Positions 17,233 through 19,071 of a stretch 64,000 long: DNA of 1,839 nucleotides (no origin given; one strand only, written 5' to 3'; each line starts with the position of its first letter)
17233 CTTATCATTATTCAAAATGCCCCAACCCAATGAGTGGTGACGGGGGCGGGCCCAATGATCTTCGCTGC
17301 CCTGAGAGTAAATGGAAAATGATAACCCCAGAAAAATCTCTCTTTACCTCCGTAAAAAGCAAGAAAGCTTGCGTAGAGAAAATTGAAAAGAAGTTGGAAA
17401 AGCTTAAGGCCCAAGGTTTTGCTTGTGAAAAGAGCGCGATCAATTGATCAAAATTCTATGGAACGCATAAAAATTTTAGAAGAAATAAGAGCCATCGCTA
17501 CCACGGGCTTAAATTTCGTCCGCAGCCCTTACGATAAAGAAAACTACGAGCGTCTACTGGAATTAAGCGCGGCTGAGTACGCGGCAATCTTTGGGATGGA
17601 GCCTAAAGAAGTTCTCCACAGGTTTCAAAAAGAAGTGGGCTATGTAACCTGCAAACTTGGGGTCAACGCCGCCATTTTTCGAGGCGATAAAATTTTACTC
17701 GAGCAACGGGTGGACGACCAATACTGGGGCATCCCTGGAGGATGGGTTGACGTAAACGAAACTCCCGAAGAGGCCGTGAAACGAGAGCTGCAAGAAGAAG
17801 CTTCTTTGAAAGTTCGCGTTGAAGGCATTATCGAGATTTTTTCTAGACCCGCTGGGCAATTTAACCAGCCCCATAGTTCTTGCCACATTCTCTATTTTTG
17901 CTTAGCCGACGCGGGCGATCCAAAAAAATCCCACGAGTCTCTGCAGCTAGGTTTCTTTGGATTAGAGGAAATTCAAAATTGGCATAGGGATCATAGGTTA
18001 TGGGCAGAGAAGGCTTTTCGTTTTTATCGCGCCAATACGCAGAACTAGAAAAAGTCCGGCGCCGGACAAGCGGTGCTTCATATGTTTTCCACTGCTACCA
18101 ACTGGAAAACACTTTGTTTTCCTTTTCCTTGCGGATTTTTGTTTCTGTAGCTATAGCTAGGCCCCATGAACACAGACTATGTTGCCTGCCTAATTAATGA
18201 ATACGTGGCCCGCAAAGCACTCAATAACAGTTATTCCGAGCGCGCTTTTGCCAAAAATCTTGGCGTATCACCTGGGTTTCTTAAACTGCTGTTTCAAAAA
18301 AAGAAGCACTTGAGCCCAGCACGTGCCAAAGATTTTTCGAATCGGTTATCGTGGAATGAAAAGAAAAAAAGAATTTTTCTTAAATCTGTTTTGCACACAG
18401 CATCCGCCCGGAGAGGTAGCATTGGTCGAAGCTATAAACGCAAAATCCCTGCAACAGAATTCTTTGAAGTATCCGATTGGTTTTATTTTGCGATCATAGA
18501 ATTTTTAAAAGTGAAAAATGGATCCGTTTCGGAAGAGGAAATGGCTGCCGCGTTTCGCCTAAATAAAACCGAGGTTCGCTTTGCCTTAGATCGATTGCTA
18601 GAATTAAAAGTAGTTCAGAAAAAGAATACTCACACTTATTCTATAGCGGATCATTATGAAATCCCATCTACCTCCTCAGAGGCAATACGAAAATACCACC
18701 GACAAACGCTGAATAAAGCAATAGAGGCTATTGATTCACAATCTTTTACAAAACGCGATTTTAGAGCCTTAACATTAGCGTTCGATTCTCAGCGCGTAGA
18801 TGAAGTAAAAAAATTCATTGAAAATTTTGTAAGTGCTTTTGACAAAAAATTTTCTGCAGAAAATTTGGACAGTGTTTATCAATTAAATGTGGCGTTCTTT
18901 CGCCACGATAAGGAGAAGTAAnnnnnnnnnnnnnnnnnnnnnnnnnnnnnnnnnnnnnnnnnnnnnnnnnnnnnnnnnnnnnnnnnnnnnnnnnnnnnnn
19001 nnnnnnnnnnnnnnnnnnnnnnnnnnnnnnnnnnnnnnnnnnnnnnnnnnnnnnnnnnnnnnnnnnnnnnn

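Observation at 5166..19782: Two copies of a conserved two-gene module: TIGR02147-like protein followed by a secreted GNGG...HExLW protein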

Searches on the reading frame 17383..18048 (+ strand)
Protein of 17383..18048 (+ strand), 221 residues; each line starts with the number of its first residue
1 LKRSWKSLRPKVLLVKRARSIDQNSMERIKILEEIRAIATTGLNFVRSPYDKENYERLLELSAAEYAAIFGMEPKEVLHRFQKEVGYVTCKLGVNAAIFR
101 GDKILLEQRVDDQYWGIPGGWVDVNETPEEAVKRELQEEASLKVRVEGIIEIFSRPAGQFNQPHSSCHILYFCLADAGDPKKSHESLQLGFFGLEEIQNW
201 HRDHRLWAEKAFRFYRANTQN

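Call 54: search_protein_families(library=pfam, proteins=[window:17383-18048:+], max_evalue=0.01)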
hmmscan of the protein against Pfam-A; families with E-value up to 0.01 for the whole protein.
window:17383-18048:+ (221 aa): 3 families
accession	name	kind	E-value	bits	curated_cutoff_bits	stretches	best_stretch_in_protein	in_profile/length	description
PF00293.34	NUDIX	-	8.9e-15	55.3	21.1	1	92-205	4-124/134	NUDIX domain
PF12535.13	Nudix_N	-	4.9e-09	36.2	27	1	30-64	5-39/56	Hydrolase of X-linked nucleoside diphosphate N terminal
PF22327.2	Nudt16-like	-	0.00024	21.5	27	1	103-145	24-66/161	U8 snoRNA-decapping enzyme-like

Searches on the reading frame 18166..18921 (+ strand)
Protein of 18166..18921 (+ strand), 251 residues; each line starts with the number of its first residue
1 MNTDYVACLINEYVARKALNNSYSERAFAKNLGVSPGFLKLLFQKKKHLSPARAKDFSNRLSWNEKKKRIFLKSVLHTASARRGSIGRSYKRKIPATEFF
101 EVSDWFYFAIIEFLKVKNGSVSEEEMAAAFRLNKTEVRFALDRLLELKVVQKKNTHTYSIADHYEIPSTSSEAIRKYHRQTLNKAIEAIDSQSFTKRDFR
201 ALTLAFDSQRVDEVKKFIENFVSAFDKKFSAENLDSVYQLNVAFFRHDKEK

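Call 7: search_protein_families(library=ncbifam, proteins=[window:18166-18921:+], max_evalue=1)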
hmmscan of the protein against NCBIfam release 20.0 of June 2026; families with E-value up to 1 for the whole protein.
window:18166-18921:+ (251 aa): 5 families
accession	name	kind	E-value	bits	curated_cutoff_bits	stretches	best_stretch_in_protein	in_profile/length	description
TIGR02147.1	Fsuc_second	paralog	3.7e-25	88.9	50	1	3-246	8-268/272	TIGR02147 family protein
NF040939.2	trans_reg_lrs14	equivalog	0.0018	18.3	90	1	110-156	26-72/103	Lrs14 family HTH-type transcriptional regulator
NF053606.1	Sta1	subfamily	0.009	16.1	80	1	111-159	26-73/100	Sta1 family transcriptional regulator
NF041547.1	GntR_LSA1692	equivalog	0.011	15.4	275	1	122-188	27-99/233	GntR family transcriptional regulator, LSA1692 subfamily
TIGR01714.1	phage_rep_org_N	hypoth_equivalog_domain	0.034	14.3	49.8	1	122-179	53-110/119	phage replisome organizer, putative, N-terminal region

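Call 8: search_protein_families(library=pfam, proteins=[window:18166-18921:+], max_evalue=1)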
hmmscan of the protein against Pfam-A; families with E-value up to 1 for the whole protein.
window:18166-18921:+ (251 aa): 7 families
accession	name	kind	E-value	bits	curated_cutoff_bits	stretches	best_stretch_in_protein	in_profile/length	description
PF14394.12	DUF4423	-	5.9e-29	101.4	30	1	91-246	7-164/165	Domain of unknown function (DUF4423)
PF02002.24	TFIIE_alpha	-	6.9e-05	23.1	22.9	1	110-189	18-85/105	TFIIE alpha subunit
PF00392.27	GntR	-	0.013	15.6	27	1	122-153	26-57/64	Bacterial regulatory proteins, gntR family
PF21694.2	DNA_pol3_delta_C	-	0.018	15.5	27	1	18-62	53-97/121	DNA polymerase III delta subunit, C-terminal domain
PF09202.17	Rio2_N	-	0.021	15.6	27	1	109-158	13-61/82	Rio2, N-terminal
PF09681.16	Phage_rep_org_N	-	0.023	15.2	23.3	1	120-184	53-118/121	N-terminal phage replisome organiser (Phage_rep_org_N)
PF07369.16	DUF1488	-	0.23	11.9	22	0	117-147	41-71/82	Protein of unknown function (DUF1488)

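Call 68: search_protein_families(library=padloc, proteins=[window:18166-18921:+], max_evalue=0.1)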
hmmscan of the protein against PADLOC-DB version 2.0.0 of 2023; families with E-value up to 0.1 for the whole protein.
window:18166-18921:+ (251 aa): 2 families
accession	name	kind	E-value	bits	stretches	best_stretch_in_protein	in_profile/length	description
PDLC03927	PsyrA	-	0.003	14.7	1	68-160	328-396/398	-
PDLC02976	WH_III-A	-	0.026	13.2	1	104-162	2-58/104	-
